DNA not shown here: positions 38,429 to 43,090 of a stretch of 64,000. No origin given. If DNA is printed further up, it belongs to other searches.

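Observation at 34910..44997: Conserved clpC-radA-disA-yacL-ispDF neighbourhood rewired into a new operon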

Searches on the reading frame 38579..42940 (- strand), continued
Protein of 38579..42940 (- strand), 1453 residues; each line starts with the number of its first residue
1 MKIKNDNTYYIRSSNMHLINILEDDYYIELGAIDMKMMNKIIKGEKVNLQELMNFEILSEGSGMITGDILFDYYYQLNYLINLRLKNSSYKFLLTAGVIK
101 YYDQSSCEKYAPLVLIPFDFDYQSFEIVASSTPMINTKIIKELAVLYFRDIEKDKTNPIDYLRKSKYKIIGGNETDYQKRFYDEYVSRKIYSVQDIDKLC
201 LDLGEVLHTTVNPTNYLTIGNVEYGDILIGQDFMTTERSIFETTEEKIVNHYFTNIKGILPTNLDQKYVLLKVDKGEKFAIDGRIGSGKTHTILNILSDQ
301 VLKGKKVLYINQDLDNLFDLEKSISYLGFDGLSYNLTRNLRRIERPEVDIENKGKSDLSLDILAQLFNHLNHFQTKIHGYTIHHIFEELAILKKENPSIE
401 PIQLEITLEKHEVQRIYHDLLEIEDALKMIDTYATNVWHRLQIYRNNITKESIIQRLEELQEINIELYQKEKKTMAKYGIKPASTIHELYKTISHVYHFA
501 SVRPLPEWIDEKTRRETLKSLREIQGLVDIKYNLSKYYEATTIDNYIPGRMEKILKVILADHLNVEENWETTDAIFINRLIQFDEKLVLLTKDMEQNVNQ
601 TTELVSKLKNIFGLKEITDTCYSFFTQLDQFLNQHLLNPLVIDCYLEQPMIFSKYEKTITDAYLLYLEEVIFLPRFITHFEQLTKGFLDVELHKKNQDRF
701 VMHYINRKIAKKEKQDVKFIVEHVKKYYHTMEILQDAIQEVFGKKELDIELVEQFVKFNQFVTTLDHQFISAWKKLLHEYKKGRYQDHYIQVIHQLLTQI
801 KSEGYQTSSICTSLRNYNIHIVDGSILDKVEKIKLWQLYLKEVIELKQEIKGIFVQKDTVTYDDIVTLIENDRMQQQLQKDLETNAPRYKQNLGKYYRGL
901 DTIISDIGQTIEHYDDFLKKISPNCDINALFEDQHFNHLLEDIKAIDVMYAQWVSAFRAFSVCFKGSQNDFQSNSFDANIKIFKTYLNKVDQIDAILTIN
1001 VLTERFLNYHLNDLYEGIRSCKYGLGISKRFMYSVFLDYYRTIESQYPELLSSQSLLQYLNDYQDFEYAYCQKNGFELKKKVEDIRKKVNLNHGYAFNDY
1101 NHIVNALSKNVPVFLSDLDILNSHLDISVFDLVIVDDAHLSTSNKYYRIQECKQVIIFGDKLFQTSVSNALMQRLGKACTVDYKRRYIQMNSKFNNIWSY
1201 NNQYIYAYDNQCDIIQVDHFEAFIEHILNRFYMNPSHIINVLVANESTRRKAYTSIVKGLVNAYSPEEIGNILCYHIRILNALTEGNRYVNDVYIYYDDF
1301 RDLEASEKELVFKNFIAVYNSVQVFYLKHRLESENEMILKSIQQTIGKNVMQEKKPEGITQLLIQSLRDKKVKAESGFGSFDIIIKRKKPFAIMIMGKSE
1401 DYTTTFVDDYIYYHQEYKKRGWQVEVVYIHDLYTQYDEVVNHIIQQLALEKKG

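Call 59: fold_search(model_id=the predicted structure, library=pdb)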
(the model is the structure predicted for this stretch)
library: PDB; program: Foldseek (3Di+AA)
matches with E <= 10: 832; with E <= 0.001: 13
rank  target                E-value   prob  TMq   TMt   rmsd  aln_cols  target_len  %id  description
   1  8ram_O                1.6e-04  1.00  0.15  0.23  17.3       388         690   11  Structure of Sen1 bound RNA Polymerase II pre-termination complex (released 2024-10-30)
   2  6wvk_H                2.3e-04  1.00  0.15  0.22  20.8       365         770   12  Cryo-EM structure of Bacillus subtilis RNA Polymerase in complex with HelD (released 2020-11-18)
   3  8ftm_A                2.8e-04  1.00  0.15  0.23  25.2       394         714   12  Setx-ssRNA-ADP-SO4 complex (released 2023-10-25)
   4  8ch6_y                2.8e-04  1.00  0.15  0.14  20.0       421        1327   11  Structure of a late-stage activated spliceosome (BAqr) arrested with a dominant-negative Aquarius mutant (state B comp (released 2023-05-10)
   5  8xi2_Q                2.8e-04  1.00  0.15  0.14  23.7       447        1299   11  Cryo-EM structure of the Chlamydomonas C* complex (released 2024-10-09)
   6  8c6j_U                3.8e-04  1.00  0.15  0.14  19.6       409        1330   11  Human spliceosomal PM5 C* complex (released 2023-07-12)
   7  9l5t_Y                4.1e-04  1.00  0.15  0.14  13.7       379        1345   12  Cryo-EM structure of the thermophile spliceosome (state B*Q2) (released 2025-03-12)
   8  2j0s_A                4.7e-04  1.00  0.14  0.36   7.9       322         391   11  The crystal structure of the Exon Junction Complex at 2.2 A resolution (released 2006-09-06)
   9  9l5s_Y                4.7e-04  1.00  0.16  0.15  19.6       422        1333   11  Cryo-EM structure of the thermophile spliceosome (state B*Q1) (released 2025-03-12)
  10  8ro0_Q                5.2e-04  1.00  0.15  0.14  21.2       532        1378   10  Structure of the C. elegans Intron Lariat Spliceosome primed for disassembly (ILS') (released 2024-08-07)
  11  4b3f                  6.7e-04  1.00  0.15  0.25  11.5       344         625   11  crystal structure of Ighmbp2 helicase (released 2012-09-26)
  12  9l5r_Y                6.7e-04  1.00  0.16  0.15  22.9       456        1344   11  Cryo-EM structure of the thermophile spliceosome (state ILS) (released 2025-03-12)
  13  4b3g_A                7.4e-04  1.00  0.16  0.28  15.9       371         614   12  crystal structure of Ighmbp2 helicase in complex with RNA (released 2012-09-26)
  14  6zmw_j                1.1e-03  1.00  0.13  0.31   9.5       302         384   10  Structure of a human 48S translational initiation complex (released 2020-09-23)
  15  9n11_A                1.2e-03  1.00  0.14  0.15   6.8       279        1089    9  Mfd-bound E.coli RNA polymerase elongation complex + ADP-BeF3 - L1.5 state (released 2025-10-15)
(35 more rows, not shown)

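Call 77: find_related_loci(query=A1, collection=viral_contigs, flank=5000)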
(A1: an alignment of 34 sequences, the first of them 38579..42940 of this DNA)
Query A1 (1453 aa) in viral_contigs; peptide patterns used: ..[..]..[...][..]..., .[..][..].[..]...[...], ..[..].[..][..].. (x = any residue, [..] = any of these).
91 stretches matched a pattern, but none encodes a relative of the query by tblastn (E <= 1e-3).

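Call 78: search_dna_similar(query=window:38579-42940:-, collection=plasmids, mode=protein, max_evalue=0.001, max_rows=15)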
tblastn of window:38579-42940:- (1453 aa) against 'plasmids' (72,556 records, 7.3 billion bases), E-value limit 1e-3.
No match.

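Call 88: find_related_loci(query=A1, collection=metagenome_contigs, flank=8000)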
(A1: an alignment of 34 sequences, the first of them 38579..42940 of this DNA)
Query A1 (1453 aa) in metagenome_contigs; peptide patterns used: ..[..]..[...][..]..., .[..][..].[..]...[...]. (x = any residue, [..] = any of these).
151 stretches matched a pattern; 62 encode a relative of the query (tblastn E <= 1e-3); 61 distinct loci.
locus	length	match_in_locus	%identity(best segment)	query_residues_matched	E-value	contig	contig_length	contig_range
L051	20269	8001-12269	51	1-1446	0e+0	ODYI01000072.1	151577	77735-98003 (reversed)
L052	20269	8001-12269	50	1-1446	0e+0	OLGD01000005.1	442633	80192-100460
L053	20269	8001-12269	50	1-1446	0e+0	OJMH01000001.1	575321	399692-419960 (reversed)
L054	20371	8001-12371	50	1-1444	0e+0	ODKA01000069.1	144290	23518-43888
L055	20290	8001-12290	46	1-1444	0e+0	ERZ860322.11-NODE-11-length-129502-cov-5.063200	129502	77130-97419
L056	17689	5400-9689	46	1-1444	0e+0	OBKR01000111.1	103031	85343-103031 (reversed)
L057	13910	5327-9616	46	1-1444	0e+0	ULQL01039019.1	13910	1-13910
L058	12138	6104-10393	46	1-1444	0e+0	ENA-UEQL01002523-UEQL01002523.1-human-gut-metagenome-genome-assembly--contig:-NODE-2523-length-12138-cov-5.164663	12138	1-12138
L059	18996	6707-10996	46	1-1444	0e+0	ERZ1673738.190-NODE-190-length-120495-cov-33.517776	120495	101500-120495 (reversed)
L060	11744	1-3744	50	199-1446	0e+0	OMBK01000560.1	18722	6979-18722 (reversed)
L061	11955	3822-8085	48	1-1446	0e+0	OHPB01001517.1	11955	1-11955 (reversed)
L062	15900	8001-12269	50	1-1446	0e+0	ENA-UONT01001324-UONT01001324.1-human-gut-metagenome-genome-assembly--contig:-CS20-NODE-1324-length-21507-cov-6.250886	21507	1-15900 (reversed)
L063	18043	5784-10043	37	1-1445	0e+0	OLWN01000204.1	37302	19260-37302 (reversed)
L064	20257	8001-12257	36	1-1444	0e+0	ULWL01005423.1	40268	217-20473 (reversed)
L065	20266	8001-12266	35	1-1445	0e+0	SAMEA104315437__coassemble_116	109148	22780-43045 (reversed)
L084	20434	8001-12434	23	9-1450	5e-93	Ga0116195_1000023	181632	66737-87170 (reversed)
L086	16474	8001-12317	24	9-1453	2e-91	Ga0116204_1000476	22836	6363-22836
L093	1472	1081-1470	60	1-130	2e-43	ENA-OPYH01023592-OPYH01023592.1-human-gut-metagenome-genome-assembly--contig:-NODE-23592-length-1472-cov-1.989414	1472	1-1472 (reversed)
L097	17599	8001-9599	26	11-553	1e-37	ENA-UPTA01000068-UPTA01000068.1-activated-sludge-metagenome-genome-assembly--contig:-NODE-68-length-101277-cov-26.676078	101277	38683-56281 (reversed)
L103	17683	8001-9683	22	7-595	3e-17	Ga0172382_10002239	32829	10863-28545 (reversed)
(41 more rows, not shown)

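Call 93: search_protein_families(library=pfam, proteins=[L103:5470-7905:+, L097:5202-7739:-, L097:13633-13986:+, L097:13998-15557:+, L097:15544-16050:+, L103:14011-15543:+, L084:14270-15553:+, L084:13892-14245:+, L097:12256-12828:+, L007:13845-15440:+], max_evalue=0.01)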
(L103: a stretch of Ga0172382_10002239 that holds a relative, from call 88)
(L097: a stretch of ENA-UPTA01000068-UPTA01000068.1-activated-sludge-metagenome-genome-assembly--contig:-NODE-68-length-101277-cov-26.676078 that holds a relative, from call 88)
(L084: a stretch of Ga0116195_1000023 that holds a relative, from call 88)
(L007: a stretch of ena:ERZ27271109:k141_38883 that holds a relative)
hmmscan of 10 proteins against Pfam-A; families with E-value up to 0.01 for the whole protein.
L103:5470-7905:+ (811 aa): 3 families
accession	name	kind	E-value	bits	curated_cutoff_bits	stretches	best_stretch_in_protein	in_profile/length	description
PF08486.15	SpoIID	-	7.4e-26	91.1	23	1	451-542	2-97/97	Stage II sporulation protein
PF02368.24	Big_2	-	5.5e-12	45.9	22.8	2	191-239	21-69/79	Bacterial Ig-like domain (group 2)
PF23486.1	Ig_TMEM132_5th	-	9.6e-05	23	28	1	195-253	75-133/137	TMEM132 fifth domain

L097:5202-7739:- (845 aa): 2 families
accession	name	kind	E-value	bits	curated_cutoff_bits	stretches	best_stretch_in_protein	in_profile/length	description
PF02867.20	Ribonuc_red_lgC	-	6e-111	372.1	23.9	1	179-751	2-523/523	Ribonucleotide reductase, barrel domain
PF00317.26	Ribonuc_red_lgN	-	0.00052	20.5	28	1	127-172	27-75/77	Ribonucleotide reductase, all-alpha domain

L097:13633-13986:+ (117 aa): 1 family
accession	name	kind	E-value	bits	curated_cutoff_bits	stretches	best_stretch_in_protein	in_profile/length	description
PF02142.27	MGS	-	6.4e-13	49.1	24.1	1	15-107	2-94/94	MGS-like domain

L097:13998-15557:+ (519 aa): 0 families

L097:15544-16050:+ (168 aa): 1 family
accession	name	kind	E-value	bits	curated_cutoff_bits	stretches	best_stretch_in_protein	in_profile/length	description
PF01812.26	5-FTHF_cyc-lig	-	9e-29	101.1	27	1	17-160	19-186/186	5-formyltetrahydrofolate cyclo-ligase family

L103:14011-15543:+ (510 aa): 0 families

L084:14270-15553:+ (427 aa): 3 families
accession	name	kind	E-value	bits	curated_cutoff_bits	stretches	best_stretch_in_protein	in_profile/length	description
PF13426.13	PAS_9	-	3.7e-05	24.4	27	1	120-220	2-87/103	PAS domain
PF08447.18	PAS_3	-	0.0019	18.9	25.6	0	283-357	5-83/89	PAS fold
PF00989.32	PAS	-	0.003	18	22.6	0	121-162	13-54/113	PAS fold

L084:13892-14245:+ (117 aa): 1 family
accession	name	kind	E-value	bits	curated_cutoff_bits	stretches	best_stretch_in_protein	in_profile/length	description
PF02142.27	MGS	-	3.7e-17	62.7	24.1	1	14-107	1-94/94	MGS-like domain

L097:12256-12828:+ (190 aa): 6 families
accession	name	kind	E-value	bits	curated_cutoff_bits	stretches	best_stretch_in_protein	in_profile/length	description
PF00023.36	Ank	-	4.1e-21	74.3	21.1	2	115-144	3-32/33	Ankyrin repeat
PF12796.13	Ank_2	-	1.1e-20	74.4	27.3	2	33-109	15-88/90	Ankyrin repeats (3 copies)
PF13857.12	Ank_5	-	6.8e-18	65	27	2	100-154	1-56/56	Ankyrin repeats (many copies)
PF13606.12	Ank_3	-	1.3e-17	62.3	22.3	2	115-140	3-28/30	Ankyrin repeat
PF13637.12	Ank_4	-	3.6e-16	59.3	22.7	2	85-133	1-49/50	Ankyrin repeats (many copies)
PF06128.16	Shigella_OspC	-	0.00052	20.3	25.6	1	25-75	243-289/292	Shigella flexneri OspC protein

L007:13845-15440:+ (531 aa): 2 families
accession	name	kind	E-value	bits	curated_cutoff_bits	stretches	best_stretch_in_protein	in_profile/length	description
PF00990.26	GGDEF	-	0.00047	20.4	23.8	1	352-485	9-146/161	Diguanylate cyclase, GGDEF domain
PF03006.26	HlyIII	-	0.0098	16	26.2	0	17-96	105-187/224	Haemolysin-III related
